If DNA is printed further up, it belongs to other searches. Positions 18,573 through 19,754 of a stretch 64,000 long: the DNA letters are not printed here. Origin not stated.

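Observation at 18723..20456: Cassette pairing a TIR-like protein with a glycosyltransferase-like partner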

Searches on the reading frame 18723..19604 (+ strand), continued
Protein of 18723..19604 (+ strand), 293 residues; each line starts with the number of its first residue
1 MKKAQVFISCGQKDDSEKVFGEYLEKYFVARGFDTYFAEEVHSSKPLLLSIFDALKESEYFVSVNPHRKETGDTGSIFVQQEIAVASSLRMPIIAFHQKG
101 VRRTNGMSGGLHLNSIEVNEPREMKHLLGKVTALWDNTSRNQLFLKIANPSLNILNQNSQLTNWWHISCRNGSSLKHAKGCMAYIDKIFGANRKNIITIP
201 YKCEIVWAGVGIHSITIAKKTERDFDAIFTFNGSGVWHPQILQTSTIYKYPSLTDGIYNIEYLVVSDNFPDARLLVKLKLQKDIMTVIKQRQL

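Call 56: search_protein_families(library=pfam, alignment_id=A4, max_evalue=0.0001)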
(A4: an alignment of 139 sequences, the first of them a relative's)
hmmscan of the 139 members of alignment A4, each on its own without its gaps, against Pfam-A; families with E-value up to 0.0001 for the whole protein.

A. member 1, L001:1904-5158:+ (1084 aa): 8 families
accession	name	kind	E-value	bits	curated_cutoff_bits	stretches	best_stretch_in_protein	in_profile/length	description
PF07724.20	AAA_2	-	2.5e-52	177.7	27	1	803-976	1-165/166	AAA domain (Cdc48 subfamily)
PF17871.7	AAA_lid_9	-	7.4e-21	74.5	22.8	1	674-742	4-73/104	AAA lid domain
PF10431.15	ClpB_D2-small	-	2.6e-17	63.1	21.9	1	983-1064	1-79/81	C-terminal, D2-small domain, of ClpB protein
PF00004.35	AAA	-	9.4e-15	55.7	21.2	1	527-629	2-89/131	ATPase family associated with various cellular activities (AAA)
PF07728.20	AAA_5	-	1.1e-13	51.8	22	1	808-929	2-125/139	AAA domain (dynein-related subfamily)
PF00158.32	Sigma54_activat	-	3.1e-07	30.7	20.2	1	809-933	26-149/168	Sigma-54 interaction domain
PF13401.12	AAA_22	-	1.5e-06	28.9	27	0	807-897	7-104/130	AAA domain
PF13191.12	AAA_16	-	3.6e-05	24.8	32.6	0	504-545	2-46/167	AAA ATPase domain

B. families by the number of members that match (of 139 scanned): 128 families (the first 25 are shown)
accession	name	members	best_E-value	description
PF07719.23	TPR_2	3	8.7e-46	Tetratricopeptide repeat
PF07728.20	AAA_5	3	1.4e-18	AAA domain (dynein-related subfamily)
PF13424.12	TPR_12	3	2.9e-15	Tetratricopeptide repeat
PF00158.32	Sigma54_activat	3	4e-10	Sigma-54 interaction domain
PF07724.20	AAA_2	2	1.1e-72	AAA domain (Cdc48 subfamily)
PF00270.35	DEAD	2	7.7e-46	DEAD/DEAH box helicase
PF00589.27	Phage_integrase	2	3.9e-38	Phage integrase family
PF17871.7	AAA_lid_9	2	5e-35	AAA lid domain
PF00271.37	Helicase_C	2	6.6e-34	Helicase conserved C-terminal domain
PF10431.15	ClpB_D2-small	2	8e-29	C-terminal, D2-small domain, of ClpB protein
PF02780.25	Transketolase_C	2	1.8e-26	Transketolase, C-terminal domain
PF03461.20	TRCF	2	1.7e-25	TRCF domain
PF13432.12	TPR_16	2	3.4e-24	Tetratricopeptide repeat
PF02678.22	Pirin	2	2e-22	Pirin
PF00004.35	AAA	2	1.3e-21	ATPase family associated with various cellular activities (AAA)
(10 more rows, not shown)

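Call 58: search_protein_families(library=pfam, proteins=[P0036, P0042, P0040, P0049, P0051, P0044, P0022, P0031], max_evalue=1)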
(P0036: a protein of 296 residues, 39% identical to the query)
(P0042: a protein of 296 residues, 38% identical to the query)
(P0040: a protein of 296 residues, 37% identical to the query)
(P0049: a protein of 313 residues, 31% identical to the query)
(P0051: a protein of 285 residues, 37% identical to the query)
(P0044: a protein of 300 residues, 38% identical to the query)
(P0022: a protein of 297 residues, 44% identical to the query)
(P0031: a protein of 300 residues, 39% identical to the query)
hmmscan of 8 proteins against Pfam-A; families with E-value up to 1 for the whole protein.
P0036 (296 aa): 1 family
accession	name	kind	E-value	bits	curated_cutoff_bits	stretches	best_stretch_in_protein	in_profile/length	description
PF13676.11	TIR_2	-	0.00073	20.5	28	1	6-66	1-60/122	TIR domain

P0042 (296 aa): 2 families
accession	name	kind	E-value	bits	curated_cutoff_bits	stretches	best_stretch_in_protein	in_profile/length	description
PF13676.11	TIR_2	-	0.0015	19.4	28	1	6-67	1-61/122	TIR domain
PF13271.11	DUF4062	-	0.21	12.2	24.7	1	5-82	1-80/82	Domain of unknown function (DUF4062)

P0040 (296 aa): 1 family
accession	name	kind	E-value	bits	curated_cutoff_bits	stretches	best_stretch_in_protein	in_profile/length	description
PF13676.11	TIR_2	-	0.00053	20.9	28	1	6-63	1-57/122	TIR domain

P0049 (313 aa): 0 families

P0051 (285 aa): 1 family
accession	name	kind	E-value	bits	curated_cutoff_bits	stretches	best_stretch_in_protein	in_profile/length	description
PF19516.4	DUF6049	-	0.18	10.8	30.1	1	148-204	37-92/708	Family of unknown function (DUF6049)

P0044 (300 aa): 0 families

P0022 (297 aa): 1 family
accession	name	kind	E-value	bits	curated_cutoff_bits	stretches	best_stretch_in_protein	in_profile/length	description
PF07495.19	Y_Y_Y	-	0.078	13.3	26.6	1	236-274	17-53/65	Y_Y_Y domain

P0031 (300 aa): 1 family
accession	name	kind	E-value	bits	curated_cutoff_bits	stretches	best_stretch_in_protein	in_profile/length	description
PF13676.11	TIR_2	-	6.5e-05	23.9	28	1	6-63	1-57/122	TIR domain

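Call 59: search_protein_families(library=padloc, alignment_id=A1, max_evalue=0.1)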
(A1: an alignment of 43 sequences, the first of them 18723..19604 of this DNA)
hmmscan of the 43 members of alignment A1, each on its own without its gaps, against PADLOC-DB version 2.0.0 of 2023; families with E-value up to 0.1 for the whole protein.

A. member 1, window:18723-19604:+ (293 aa): 0 families

B. families by the number of members that match (of 43 scanned): 9 families
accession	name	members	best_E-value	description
PDLC00440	ThsB2|ThsB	2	0.0089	TIR-like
PDLC00718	Effector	1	0.0022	4TM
PDLC01037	Csx1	1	0.0059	ARF+Nuclease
PDLC02371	PycTIR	1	0.007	-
PDLC03391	MTase_II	1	0.016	Type II methyltransferase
PDLC00731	Effector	1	0.017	TIR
PDLC04325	PDC-M02B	1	0.024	-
PDLC03980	PD-Lambda-2_A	1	0.027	-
PDLC03908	NsnC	1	0.072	-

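Call 65: search_protein_representatives(alignment_id=A1)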
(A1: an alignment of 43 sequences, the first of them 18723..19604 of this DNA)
Query: 43 sequences, 296 profile positions. Proteins with E-value up to 0.001 (for the whole library): 1516; up to 1e-10: 1122; up to 1e-30: 432. The best 150 are listed.
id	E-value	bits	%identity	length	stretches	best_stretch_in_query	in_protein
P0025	6.8e-123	425.7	-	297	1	1-295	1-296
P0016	1.5e-119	414.7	-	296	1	1-295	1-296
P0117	8.5e-117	405.7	-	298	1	1-295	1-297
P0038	2.9e-111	387.5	-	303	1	1-293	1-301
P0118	1.9e-97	342.1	-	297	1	2-295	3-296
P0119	5.9e-95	334.0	-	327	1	1-295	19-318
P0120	4.2e-91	321.3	-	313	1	3-292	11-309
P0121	1.3e-89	316.4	-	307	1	1-288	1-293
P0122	2.0e-86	305.9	-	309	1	1-290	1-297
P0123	4.0e-86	305.0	-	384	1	2-291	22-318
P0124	8.8e-86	303.8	-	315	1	3-290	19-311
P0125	8.0e-81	287.6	-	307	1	3-286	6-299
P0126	6.4e-79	281.3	-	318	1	4-293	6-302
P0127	5.0e-78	278.4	-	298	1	1-289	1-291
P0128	2.3e-77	276.2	-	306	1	3-289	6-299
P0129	3.7e-77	275.5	-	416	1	3-285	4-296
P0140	8.4e-72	258.0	-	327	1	3-293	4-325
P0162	3.6e-67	242.7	-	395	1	2-288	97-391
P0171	3.5e-65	236.2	-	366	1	3-287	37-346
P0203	4.9e-62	225.9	-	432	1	3-286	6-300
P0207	1.5e-61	224.3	-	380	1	3-291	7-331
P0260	5.1e-55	202.9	-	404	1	3-284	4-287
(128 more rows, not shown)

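Call 67: search_protein_families(library=pfam, alignment_id=A5, max_evalue=0.01)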
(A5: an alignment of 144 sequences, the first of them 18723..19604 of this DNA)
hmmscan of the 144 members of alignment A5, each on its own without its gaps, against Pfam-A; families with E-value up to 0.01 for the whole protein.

A. member 1, window:18723-19604:+ (293 aa): 0 families

B. families by the number of members that match (of 144 scanned): 8 families
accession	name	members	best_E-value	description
PF13676.11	TIR_2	18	5.9e-05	TIR domain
PF13240.11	Zn_Ribbon_1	2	0.00013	zinc-ribbon domain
PF13248.11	Zn_ribbon_3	1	0.0009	zinc-ribbon domain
PF12773.13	DZR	1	0.0011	Double zinc ribbon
PF16044.11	DUF4796_C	1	0.0017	DUF4796 C-terminal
PF13271.11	DUF4062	1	0.0018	Domain of unknown function (DUF4062)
PF10571.15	UPF0547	1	0.0051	Uncharacterised protein family UPF0547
PF20407.5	DUF1583_N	1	0.0059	Domain of unknown function (DUF1583_N)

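Call 68: search_solved_structures(query=A5, max_evalue=10, show_alignments=5)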
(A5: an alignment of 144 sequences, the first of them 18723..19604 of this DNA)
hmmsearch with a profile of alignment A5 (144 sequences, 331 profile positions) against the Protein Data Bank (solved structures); distinct sequences matched with E-value up to 10: 1.
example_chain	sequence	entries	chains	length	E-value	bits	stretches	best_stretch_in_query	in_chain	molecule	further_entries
2yx6_A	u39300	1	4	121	0.13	14.2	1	43-79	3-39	Hypothetical protein PH0822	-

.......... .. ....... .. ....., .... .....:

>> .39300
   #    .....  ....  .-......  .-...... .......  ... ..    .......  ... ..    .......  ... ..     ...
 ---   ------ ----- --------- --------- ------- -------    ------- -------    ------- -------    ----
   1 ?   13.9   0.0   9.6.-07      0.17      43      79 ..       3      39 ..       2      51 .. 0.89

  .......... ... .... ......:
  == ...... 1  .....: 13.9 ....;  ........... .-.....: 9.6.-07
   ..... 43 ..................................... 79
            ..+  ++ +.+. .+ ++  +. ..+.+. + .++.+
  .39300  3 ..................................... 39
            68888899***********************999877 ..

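Call 72: list_cluster_members(proteins=[P0117, P0120, P0123, P0129, P0140, P0162, P0171, P0203, P0207, P0260])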
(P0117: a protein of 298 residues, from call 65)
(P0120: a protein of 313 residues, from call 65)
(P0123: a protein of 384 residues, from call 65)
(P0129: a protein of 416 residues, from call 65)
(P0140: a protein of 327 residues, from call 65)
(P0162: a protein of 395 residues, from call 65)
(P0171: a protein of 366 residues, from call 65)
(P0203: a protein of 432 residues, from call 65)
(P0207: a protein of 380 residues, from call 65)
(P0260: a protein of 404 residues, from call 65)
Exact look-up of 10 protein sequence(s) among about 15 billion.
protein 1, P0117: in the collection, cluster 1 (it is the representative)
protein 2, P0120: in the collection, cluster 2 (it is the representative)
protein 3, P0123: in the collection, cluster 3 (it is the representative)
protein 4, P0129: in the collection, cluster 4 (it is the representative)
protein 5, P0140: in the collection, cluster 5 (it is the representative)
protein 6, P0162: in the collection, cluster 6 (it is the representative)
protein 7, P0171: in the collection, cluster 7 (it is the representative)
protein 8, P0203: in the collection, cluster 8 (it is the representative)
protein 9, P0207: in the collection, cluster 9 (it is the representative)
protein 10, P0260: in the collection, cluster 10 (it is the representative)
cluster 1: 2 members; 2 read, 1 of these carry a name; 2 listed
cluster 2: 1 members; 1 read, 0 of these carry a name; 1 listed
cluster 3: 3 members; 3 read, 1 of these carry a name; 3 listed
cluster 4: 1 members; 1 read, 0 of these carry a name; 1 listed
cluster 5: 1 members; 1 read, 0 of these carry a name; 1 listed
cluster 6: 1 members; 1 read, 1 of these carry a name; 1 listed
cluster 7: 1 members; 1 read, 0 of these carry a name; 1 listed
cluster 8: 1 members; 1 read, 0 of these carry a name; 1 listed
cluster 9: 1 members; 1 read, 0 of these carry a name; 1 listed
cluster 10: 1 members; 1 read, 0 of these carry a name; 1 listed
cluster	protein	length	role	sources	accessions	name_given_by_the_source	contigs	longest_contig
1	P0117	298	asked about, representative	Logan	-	-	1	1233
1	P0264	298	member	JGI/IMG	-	hypothetical protein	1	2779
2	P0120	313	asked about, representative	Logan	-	-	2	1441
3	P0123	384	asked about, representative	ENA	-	-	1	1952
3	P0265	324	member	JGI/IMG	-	hypothetical protein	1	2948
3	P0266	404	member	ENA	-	-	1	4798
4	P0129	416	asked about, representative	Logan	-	-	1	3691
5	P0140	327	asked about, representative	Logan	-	-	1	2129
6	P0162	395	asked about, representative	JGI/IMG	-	hypothetical protein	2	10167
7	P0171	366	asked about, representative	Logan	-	-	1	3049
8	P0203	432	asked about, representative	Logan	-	-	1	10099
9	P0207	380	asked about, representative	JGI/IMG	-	-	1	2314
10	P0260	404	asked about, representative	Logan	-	-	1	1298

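Call 73: find_related_loci(query=A1, collection=viral_contigs, flank=6000)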
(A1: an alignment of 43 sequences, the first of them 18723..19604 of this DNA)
Query A1 (293 aa) in viral_contigs; peptide patterns used: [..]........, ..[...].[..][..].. (x = any residue, [..] = any of these).
24 stretches matched a pattern, but none encodes a relative of the query by tblastn (E <= 1e-3).

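Call 84: search_protein_families(library=pfam, proteins=[L006:3167-4699:+, L006:4689-5999:+, L006:6885-7487:+, L006:7484-10564:+, L036:1499-2401:+, L026:1765-2364:+, L044:5072-6004:+, L053:546-1385:+, L010:4880-6004:+, L001:6897-7964:+], max_evalue=0.001)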
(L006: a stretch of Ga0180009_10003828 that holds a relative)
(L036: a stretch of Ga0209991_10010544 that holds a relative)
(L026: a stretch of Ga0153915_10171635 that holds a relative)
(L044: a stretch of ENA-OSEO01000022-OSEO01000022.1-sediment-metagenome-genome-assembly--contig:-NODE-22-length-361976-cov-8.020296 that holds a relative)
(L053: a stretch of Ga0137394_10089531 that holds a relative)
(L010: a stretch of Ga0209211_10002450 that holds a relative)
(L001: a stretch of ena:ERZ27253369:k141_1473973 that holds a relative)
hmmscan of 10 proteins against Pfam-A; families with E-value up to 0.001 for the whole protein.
L006:3167-4699:+ (510 aa): 3 families
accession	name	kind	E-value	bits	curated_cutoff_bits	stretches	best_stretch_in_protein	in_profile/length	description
PF02384.22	N6_Mtase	-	2.6e-107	359.2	20.4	1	152-469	2-310/311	N-6 DNA Methylase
PF12161.14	HsdM_N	-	4.7e-30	105.4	24.5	1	12-140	2-135/135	HsdM N-terminal domain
PF05175.20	MTS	-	3.8e-05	23.8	23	1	186-282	21-109/170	Methyltransferase small domain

L006:4689-5999:+ (436 aa): 1 family
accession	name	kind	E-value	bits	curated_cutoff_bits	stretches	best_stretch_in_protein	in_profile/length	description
PF01420.25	Methylase_S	-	3.1e-25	89.8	22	2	66-192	51-168/168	Type I restriction modification DNA specificity domain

L006:6885-7487:+ (200 aa): 0 families

L006:7484-10564:+ (1026 aa): 6 families
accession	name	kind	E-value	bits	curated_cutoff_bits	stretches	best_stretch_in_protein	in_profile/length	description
PF11867.13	T1RH-like_C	-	1.8e-128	429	26.8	1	693-1020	2-328/329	Type I restriction enzyme HindI endonuclease subunit-like, C-terminal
PF18766.7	SWI2_SNF2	-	1e-83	280.8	26.7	1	273-508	1-220/221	SWI2/SNF2 ATPase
PF04313.20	HSDR_N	-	2.9e-49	168.1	25.1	1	2-214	1-197/198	Type I restriction enzyme R protein N terminus (HSDR_N)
PF22679.2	T1R_D3-like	-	1.1e-22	81.6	27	1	604-676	82-156/158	Type I restriction enzyme subunit R domain 3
PF04851.21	ResIII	-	9.4e-21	74.9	22.5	1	281-441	11-163/164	Type III restriction enzyme, res subunit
PF00270.35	DEAD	-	4.1e-07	30.3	26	1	302-441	21-161/167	DEAD/DEAH box helicase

L036:1499-2401:+ (300 aa): 1 family
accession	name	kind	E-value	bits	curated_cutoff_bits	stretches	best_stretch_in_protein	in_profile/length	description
PF13289.12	SIR2_2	-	8.6e-05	23.1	24.5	1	133-248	2-101/141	SIR2-like domain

L026:1765-2364:+ (200 aa): 0 families

L044:5072-6004:+ (310 aa): 2 families
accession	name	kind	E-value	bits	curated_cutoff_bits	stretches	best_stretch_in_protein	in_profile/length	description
PF01878.24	EVE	-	1.9e-16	60.8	23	1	158-296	1-143/145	EVE domain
PF01939.22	NucS_C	-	1.2e-06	28.9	24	1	3-110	2-107/124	Endonuclease NucS C-terminal domain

L053:546-1385:+ (279 aa): 1 family
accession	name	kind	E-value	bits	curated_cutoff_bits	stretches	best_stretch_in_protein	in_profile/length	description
PF08867.16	FRG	-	5.2e-19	69.4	25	1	32-115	2-90/94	FRG domain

L010:4880-6004:+ (374 aa): 0 families

L001:6897-7964:+ (355 aa): 0 families

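Call 86: fold_search(model_id=the predicted structure, library=viral)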
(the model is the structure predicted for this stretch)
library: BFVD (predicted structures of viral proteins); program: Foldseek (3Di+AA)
matches with E <= 10: 664; with E <= 0.001: 10
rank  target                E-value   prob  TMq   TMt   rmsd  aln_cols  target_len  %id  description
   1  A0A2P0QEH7            9.8e-06  1.00  0.34  0.31  19.8       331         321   10  Uncharacterized protein [Haloarcula hispanica pleomorphic virus 4]
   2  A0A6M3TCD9            1.3e-05  1.00  0.34  0.34  14.0       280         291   11  (no name in the UniProt tables at hand)
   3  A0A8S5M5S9            2.6e-05  1.00  0.34  0.61   6.0       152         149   18  Nucleoside 2-deoxyribosyltransferase [Podoviridae sp. ctaNW81]
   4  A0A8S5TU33            5.4e-05  1.00  0.35  0.29   4.8       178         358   17  Deoxyribosyltransferase [Siphoviridae sp. ctYcY12]
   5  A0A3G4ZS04            2.3e-04  1.00  0.35  0.54   4.1       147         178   12  Uncharacterized protein [Terrestrivirus sp.]
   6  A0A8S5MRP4            2.4e-04  1.00  0.35  0.34   4.1       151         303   16  CMP/hydroxymethyl CMP hydrolase [Siphoviridae sp. ctD6g5]
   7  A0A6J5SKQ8            3.2e-04  1.00  0.31  0.63   4.6       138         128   17  Nucleoside 2-deoxyribosyltransferase [uncultured Caudovirales phage]
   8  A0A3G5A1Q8            6.0e-04  1.00  0.35  0.62   4.7       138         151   14  Nucleoside 2-deoxyribosyltransferase [Harvfovirus sp.]
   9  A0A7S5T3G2            6.4e-04  1.00  0.31  0.47   5.3       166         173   12  (no name in the UniProt tables at hand)
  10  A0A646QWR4            9.0e-04  1.00  0.33  0.59   5.1       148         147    9  (no name in the UniProt tables at hand)
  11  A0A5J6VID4            1.7e-03  0.92  0.32  0.14  19.2       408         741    8  protein-synthesizing GTPase [Megaviridae environmental sample]
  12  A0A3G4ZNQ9            2.2e-03  1.00  0.31  0.38   5.3       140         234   13  CD-NTase-associated protein 12/Pycsar effector protein TIR domain-containing protein [Terrestrivirus sp.]
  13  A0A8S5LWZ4            2.7e-03  0.35  0.19  0.19  18.8       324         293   13  Uncharacterized protein [Myoviridae sp. ctZgq1]
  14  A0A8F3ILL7            3.0e-03  0.91  0.21  0.38  24.8       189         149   10  (no name in the UniProt tables at hand)
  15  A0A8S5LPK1            4.7e-03  1.00  0.25  0.52   3.7        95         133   15  Deoxyribosyltransferase [Siphoviridae sp. ctoiW10]
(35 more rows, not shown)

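Call 97: search_dna_similar(query=window:18723-19604:+, collection=plasmids, mode=protein, max_evalue=0.001, max_rows=15)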
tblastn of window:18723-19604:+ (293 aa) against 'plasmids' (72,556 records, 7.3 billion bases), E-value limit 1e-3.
No match.

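Call 99: search_dna_similar(query=window:18723-19604:+, collection=phages, mode=protein, max_evalue=0.01, max_rows=15)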
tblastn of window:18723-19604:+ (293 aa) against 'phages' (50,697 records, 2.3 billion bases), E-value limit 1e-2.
No match.
